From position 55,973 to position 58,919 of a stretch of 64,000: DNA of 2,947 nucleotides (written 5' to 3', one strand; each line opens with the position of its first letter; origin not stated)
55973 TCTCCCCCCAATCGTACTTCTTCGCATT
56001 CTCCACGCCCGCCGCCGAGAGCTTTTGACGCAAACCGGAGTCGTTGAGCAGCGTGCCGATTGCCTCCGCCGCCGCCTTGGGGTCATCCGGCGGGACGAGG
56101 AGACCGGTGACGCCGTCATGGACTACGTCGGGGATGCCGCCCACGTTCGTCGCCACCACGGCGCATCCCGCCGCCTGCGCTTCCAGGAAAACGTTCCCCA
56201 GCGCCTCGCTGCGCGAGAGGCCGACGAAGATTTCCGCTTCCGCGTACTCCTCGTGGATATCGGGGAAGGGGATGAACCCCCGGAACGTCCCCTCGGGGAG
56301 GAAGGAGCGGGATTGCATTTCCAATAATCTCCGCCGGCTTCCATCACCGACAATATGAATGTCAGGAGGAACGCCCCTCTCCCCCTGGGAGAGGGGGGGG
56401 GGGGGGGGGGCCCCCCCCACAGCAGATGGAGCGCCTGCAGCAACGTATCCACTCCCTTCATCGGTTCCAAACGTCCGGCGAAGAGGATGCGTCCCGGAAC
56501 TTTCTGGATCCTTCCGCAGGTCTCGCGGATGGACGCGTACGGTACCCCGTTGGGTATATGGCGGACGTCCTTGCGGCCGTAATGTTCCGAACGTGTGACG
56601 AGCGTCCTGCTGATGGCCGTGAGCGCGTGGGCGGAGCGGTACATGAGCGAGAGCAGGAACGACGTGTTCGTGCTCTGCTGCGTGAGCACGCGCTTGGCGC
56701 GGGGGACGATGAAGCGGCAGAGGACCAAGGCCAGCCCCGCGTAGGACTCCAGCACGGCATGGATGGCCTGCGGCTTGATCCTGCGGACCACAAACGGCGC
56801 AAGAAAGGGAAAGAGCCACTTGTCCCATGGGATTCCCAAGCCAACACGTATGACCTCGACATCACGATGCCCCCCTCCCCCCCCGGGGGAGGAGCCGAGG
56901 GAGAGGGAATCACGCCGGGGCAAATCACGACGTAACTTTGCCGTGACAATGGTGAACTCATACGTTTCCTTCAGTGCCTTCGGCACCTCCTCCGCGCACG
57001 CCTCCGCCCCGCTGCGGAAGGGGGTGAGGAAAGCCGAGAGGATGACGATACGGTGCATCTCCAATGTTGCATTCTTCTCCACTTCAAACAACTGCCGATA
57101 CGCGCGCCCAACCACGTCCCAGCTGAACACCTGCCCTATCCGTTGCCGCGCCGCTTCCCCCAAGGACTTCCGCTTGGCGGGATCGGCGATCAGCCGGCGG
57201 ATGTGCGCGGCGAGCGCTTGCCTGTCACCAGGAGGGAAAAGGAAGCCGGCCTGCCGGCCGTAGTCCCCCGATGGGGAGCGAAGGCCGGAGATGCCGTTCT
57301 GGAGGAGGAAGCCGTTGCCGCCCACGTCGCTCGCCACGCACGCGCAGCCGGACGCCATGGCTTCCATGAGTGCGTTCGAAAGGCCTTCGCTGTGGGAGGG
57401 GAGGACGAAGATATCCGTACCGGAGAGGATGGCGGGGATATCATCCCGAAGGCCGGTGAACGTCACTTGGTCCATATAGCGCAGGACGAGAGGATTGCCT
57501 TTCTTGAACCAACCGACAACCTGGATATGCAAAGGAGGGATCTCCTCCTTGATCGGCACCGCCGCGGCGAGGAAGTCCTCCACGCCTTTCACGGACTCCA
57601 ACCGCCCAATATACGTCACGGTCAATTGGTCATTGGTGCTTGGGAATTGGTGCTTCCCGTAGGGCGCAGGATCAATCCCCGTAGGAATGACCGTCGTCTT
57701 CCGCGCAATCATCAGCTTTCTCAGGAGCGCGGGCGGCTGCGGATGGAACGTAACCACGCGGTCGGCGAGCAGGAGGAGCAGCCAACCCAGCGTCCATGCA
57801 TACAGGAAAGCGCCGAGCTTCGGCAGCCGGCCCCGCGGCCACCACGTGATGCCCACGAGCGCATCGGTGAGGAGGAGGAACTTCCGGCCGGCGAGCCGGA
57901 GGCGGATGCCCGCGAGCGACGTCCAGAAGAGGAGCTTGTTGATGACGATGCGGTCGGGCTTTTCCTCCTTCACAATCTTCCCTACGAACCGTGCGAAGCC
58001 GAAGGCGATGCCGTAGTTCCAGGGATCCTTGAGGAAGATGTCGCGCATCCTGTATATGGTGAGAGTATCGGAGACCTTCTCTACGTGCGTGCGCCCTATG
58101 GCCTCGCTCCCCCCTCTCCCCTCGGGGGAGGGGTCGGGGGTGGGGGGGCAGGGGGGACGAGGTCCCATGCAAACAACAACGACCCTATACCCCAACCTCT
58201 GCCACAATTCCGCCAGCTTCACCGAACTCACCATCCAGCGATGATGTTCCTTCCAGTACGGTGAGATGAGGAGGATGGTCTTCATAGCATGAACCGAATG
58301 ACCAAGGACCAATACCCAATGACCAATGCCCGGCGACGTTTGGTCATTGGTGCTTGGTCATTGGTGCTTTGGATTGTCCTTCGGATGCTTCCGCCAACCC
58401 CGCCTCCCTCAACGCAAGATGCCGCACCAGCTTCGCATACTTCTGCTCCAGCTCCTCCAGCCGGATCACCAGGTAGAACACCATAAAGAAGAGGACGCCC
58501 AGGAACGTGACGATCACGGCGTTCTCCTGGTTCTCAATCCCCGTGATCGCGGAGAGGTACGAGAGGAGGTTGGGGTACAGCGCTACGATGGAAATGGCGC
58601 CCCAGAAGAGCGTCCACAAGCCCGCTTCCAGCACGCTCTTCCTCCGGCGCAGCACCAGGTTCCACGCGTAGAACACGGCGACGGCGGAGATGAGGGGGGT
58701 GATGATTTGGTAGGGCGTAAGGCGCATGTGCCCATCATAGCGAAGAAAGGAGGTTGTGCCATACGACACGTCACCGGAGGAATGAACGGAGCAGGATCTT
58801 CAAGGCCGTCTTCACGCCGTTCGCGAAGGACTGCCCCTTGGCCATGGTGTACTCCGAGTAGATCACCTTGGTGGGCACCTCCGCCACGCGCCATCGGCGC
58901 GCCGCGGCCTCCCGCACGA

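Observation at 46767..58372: Dispersed family of imperfect palindromes built from 7-nt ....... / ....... units at gene junctions, supplying the stop codons of upstream genes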

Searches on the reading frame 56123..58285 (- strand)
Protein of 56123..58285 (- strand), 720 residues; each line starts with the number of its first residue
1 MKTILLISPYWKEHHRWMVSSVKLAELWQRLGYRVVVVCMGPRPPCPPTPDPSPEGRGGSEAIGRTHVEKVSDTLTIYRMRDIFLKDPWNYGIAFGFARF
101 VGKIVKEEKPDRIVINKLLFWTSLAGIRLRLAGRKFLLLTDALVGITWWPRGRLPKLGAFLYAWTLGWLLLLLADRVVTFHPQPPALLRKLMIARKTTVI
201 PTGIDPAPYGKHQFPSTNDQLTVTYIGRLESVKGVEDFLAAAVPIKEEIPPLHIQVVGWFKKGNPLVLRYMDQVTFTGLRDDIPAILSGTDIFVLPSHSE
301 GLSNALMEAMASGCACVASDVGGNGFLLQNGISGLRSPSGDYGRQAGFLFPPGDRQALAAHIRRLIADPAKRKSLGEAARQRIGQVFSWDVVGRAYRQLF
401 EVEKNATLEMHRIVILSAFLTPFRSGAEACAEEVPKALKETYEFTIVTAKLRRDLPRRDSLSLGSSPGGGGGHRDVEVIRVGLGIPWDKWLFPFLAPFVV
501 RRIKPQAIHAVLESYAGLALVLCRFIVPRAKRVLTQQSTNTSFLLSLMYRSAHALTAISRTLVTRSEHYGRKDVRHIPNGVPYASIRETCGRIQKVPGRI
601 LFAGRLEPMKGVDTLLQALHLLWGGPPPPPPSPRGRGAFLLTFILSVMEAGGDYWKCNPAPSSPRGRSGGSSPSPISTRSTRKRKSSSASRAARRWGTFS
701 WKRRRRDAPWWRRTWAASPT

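Call 14: search_protein_families(library=pfam, proteins=[window:56123-58285:-], max_evalue=0.001)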
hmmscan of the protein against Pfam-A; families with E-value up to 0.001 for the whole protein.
window:56123-58285:- (720 aa): 6 families
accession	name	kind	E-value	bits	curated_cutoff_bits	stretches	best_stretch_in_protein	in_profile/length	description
PF00534.26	Glycos_transf_1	-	3.5e-33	115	26.4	1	216-382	11-172/172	Glycosyl transferases group 1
PF13692.12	Glyco_trans_1_4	-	1.2e-32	113.6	27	1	222-368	3-142/142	Glycosyl transferases group 1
PF13439.12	Glyco_transf_4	-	7e-20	72.2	28.5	2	23-206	10-168/170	Glycosyltransferase Family 4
PF13579.12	Glyco_trans_4_4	-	1.1e-09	39.2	29.7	1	23-203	9-158/158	Glycosyl transferase 4-like domain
PF20706.3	GT4-conflict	-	3.3e-07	30.1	26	1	195-391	172-380/385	Family 4 Glycosyltransferase in conflict systems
PF13524.12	Glyco_trans_1_2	-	1.7e-05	25.2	25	1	281-390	38-136/144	Glycosyl transferase-like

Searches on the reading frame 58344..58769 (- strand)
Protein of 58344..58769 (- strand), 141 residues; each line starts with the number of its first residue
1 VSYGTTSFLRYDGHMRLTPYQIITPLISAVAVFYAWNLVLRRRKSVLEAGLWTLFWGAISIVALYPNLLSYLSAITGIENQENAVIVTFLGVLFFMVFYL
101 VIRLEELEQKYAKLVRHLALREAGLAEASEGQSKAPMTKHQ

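Call 14: search_protein_families(library=pfam, proteins=[window:58344-58769:-], max_evalue=0.001)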
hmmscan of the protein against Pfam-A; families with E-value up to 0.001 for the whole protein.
window:58344-58769:- (141 aa): 1 family
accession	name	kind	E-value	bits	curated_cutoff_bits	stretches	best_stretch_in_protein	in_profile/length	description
PF10066.14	DUF2304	-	5.8e-18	65.5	25.5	1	20-123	2-105/106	Uncharacterized conserved protein (DUF2304)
